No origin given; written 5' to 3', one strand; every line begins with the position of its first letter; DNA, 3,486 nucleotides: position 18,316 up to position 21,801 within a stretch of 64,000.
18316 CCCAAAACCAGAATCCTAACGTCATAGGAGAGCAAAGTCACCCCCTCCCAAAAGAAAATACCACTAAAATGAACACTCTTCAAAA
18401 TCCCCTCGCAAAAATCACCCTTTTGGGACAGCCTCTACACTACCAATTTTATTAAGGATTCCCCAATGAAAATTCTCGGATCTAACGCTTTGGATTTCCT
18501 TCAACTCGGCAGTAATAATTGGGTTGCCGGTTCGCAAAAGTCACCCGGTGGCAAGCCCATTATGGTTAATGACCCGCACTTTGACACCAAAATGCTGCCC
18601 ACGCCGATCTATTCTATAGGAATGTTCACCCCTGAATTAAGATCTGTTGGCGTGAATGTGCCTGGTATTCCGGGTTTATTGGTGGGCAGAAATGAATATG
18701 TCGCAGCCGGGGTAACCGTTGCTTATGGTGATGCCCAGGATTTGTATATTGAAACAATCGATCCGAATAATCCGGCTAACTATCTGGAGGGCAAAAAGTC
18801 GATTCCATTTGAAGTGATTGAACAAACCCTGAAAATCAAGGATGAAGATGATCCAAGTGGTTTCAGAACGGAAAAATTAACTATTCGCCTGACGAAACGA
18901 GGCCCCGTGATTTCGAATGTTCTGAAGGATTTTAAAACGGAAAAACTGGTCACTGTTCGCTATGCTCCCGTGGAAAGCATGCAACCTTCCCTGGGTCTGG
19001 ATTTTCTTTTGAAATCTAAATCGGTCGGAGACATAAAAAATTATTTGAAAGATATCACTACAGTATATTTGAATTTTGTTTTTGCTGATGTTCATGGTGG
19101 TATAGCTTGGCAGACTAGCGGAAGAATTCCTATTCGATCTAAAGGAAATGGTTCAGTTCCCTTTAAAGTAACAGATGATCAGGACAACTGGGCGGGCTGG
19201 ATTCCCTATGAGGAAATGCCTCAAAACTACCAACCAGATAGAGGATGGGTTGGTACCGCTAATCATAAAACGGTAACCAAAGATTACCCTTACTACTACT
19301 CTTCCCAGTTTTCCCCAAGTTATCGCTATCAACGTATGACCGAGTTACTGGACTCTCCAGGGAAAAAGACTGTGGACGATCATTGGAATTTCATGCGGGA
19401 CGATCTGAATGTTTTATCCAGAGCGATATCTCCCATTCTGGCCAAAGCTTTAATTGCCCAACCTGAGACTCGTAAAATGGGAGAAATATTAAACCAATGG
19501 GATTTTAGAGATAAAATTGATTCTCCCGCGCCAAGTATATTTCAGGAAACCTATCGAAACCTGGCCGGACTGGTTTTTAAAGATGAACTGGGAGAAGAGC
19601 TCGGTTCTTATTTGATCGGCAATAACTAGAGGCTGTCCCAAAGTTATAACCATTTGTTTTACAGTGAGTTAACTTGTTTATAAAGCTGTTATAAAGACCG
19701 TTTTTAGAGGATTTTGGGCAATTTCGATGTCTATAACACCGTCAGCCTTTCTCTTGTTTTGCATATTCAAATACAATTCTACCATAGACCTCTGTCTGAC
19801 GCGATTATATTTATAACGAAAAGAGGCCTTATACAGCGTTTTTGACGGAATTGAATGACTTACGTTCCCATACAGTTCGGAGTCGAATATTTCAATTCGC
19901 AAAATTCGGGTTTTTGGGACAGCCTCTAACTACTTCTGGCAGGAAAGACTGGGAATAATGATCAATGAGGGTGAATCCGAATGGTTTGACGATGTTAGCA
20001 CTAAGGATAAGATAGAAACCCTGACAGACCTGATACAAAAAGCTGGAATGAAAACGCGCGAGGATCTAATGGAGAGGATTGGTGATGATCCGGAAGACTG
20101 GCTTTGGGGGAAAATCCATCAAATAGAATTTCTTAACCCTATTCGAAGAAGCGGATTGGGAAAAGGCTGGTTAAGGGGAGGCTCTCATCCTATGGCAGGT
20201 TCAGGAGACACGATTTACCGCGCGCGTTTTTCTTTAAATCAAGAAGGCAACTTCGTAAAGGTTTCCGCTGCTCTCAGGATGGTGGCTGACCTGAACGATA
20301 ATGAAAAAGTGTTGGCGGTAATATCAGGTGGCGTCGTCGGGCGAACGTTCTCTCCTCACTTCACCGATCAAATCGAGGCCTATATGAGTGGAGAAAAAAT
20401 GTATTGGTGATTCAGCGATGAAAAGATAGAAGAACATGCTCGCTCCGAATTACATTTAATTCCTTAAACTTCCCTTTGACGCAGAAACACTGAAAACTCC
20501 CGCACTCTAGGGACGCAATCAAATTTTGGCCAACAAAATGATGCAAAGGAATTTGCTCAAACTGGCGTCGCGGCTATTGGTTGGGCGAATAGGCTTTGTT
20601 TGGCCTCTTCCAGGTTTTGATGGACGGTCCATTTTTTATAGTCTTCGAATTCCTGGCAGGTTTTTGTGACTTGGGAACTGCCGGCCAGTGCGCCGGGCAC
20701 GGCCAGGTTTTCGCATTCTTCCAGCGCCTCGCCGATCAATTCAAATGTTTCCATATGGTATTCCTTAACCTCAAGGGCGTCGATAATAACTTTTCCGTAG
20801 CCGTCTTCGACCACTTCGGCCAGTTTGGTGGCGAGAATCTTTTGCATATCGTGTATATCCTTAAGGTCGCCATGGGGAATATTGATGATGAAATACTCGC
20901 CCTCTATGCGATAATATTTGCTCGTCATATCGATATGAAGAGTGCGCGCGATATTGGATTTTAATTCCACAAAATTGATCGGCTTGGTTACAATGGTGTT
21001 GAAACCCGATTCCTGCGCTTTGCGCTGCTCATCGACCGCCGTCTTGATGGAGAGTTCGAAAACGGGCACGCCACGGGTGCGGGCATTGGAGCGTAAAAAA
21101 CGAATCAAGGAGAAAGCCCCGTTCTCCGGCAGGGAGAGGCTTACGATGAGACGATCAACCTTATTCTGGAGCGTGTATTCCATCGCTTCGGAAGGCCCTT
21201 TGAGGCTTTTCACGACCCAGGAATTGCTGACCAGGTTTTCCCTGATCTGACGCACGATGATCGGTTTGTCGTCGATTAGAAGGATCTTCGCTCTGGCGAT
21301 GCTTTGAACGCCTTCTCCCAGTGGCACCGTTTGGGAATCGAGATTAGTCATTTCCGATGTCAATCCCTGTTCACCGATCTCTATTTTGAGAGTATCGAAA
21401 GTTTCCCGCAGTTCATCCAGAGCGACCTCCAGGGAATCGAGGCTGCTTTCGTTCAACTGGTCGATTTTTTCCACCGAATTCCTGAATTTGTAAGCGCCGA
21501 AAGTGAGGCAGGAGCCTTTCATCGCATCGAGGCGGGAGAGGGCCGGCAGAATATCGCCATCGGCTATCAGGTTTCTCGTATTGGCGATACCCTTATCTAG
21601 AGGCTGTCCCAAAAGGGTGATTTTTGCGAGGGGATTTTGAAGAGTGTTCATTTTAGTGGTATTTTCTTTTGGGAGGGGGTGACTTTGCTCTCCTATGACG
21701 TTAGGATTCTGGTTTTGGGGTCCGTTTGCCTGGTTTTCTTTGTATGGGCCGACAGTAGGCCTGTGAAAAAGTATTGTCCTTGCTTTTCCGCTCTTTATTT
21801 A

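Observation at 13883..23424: An IS and a 300-bp MITE family share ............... termini and 4-bp target duplications; 13 termini in the window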

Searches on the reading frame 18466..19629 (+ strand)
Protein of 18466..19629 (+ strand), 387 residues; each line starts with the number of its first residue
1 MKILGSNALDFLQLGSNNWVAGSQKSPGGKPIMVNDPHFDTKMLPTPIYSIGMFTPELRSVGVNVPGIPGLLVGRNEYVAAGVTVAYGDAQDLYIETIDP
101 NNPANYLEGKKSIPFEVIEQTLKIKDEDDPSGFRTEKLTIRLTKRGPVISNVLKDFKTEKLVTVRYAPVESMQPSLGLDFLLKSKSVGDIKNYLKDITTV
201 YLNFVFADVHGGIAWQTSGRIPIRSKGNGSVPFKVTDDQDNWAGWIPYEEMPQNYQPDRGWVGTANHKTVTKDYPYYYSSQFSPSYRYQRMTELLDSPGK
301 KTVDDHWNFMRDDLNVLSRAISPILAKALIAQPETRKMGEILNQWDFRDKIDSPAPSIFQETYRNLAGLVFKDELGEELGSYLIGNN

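Call 49: search_protein_families(library=pfam, proteins=[window:18466-19629:+], max_evalue=0.001)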
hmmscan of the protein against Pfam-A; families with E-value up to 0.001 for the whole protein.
window:18466-19629:+ (387 aa): 1 family
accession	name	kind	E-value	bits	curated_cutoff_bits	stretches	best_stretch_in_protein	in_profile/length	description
PF01804.23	Penicil_amidase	-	3.5e-93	314.3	21.3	1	14-376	164-517/675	Penicillin amidase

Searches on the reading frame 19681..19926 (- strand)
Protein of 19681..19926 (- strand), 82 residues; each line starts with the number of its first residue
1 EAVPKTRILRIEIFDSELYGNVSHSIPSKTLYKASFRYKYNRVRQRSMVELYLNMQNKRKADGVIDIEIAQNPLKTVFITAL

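Call 61: find_homologous_proteins(query=window:19681-19926:-, max_evalue=0.001)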
Query seq(82 aa) (82 aa): 9 proteins with E <= 0.001 among 15 candidates.
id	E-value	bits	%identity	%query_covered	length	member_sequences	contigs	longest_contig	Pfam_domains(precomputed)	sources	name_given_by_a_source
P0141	1.3e-54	198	97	96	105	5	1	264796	-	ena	-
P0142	4.8e-45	168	100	100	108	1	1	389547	-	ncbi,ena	-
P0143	6.1e-45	168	100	100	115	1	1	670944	-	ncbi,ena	-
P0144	8.6e-32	126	79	100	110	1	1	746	-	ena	-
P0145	1.2e-28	116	72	100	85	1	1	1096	-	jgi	jgi:hypothetical protein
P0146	1.5e-23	100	96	63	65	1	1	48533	-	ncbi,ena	-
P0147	3.1e-23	99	67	100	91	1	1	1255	-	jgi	-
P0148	1.4e-10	59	97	41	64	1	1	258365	-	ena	-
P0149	1.3e-6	46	93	35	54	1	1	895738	-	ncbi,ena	-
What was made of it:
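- Tried and rejected: MITE census through translated ORFs (call 61).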

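Call 62: find_encoding_contigs(protein=P0145, flank=1500)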
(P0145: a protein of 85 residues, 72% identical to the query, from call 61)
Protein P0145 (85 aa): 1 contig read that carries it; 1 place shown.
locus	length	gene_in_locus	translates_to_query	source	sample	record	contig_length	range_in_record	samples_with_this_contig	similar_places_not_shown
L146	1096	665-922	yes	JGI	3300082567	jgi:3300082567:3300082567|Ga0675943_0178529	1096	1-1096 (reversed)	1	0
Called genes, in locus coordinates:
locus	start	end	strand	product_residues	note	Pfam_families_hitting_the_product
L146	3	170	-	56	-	?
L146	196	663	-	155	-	PF13551:HTH_29, PF13565:HTH_32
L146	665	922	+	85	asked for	-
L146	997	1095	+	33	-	?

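Call 63: find_encoding_contigs(protein=P0147, flank=1500)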
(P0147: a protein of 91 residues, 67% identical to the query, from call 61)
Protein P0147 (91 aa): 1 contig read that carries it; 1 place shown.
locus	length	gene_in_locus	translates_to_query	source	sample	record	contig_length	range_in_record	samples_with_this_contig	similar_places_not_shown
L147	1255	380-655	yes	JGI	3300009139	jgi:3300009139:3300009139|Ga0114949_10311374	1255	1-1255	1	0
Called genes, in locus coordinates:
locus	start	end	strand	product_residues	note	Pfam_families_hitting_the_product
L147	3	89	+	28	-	?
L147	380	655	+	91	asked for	-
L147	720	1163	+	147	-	PF13701:DDE_Tnp_1_4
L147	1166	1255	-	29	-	?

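Call 64: find_encoding_contigs(protein=P0144, flank=1500)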
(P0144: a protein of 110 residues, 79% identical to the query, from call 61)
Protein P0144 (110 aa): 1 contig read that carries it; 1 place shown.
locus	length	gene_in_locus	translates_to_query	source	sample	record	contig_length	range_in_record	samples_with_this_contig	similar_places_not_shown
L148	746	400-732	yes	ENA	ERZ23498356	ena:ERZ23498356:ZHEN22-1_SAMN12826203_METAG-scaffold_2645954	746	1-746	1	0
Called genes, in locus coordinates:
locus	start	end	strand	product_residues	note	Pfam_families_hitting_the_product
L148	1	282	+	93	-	?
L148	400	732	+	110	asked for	-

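Call 65: find_encoding_contigs(protein=P0141, flank=1500)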
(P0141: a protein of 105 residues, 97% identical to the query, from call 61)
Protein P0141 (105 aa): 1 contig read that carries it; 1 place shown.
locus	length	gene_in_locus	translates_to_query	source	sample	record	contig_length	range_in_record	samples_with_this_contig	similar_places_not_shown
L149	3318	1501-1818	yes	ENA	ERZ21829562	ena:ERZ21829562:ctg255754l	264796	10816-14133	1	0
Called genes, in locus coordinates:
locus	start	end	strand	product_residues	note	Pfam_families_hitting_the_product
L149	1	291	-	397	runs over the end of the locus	PF01609:DDE_Tnp_1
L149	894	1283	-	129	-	PF08592:Anthrone_oxy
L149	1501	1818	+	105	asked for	-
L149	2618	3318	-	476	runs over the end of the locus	PF01979:Amidohydro_1, PF07969:Amidohydro_3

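Call 69: find_encoding_contigs(protein=P0142, flank=1000)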
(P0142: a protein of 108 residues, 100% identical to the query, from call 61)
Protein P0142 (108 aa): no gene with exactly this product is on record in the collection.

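Call 70: find_encoding_contigs(protein=P0143, flank=1000)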
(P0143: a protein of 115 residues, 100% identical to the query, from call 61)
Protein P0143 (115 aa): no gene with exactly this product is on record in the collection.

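Call 71: find_encoding_contigs(protein=P0146, flank=1000)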
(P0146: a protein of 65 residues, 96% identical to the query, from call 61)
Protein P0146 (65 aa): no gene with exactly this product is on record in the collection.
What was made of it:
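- Tried and rejected: P0142, P0143 and P0146 were 'not on record' (calls 69-71).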

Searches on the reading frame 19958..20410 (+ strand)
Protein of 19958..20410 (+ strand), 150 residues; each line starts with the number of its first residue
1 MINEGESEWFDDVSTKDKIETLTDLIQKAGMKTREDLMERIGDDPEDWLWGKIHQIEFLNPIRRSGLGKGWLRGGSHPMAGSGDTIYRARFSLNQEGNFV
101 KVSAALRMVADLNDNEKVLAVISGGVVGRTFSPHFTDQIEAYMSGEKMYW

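Call 49: search_protein_families(library=pfam, proteins=[window:19958-20410:+], max_evalue=0.001)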
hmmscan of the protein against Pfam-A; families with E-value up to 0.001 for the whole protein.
window:19958-20410:+ (150 aa): 1 family
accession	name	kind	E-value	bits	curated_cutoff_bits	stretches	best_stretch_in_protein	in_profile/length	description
PF01804.23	Penicil_amidase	-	1.2e-22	81.2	21.3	1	3-147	528-663/675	Penicillin amidase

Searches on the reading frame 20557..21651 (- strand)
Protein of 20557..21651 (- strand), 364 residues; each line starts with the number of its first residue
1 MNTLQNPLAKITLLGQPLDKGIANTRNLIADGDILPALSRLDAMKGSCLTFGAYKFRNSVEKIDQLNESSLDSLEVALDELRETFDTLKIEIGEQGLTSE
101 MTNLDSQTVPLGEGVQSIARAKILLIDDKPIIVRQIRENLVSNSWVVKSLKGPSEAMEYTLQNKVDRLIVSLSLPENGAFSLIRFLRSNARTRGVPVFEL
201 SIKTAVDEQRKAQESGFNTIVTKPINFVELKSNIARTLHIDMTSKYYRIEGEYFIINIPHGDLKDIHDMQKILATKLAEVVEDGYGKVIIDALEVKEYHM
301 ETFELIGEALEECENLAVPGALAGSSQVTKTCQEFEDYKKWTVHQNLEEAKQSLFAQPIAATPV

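Call 49: search_protein_families(library=pfam, proteins=[window:20557-21651:-], max_evalue=0.001)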
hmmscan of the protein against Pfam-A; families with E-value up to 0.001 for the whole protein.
window:20557-21651:- (364 aa): 2 families
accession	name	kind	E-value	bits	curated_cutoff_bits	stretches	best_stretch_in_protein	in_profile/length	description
PF00072.30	Response_reg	-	1.7e-11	44.7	30.2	1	123-234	1-110/111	Response regulator receiver domain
PF01627.28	Hpt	-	0.00029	21.5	24.6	0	23-88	15-81/84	Hpt domain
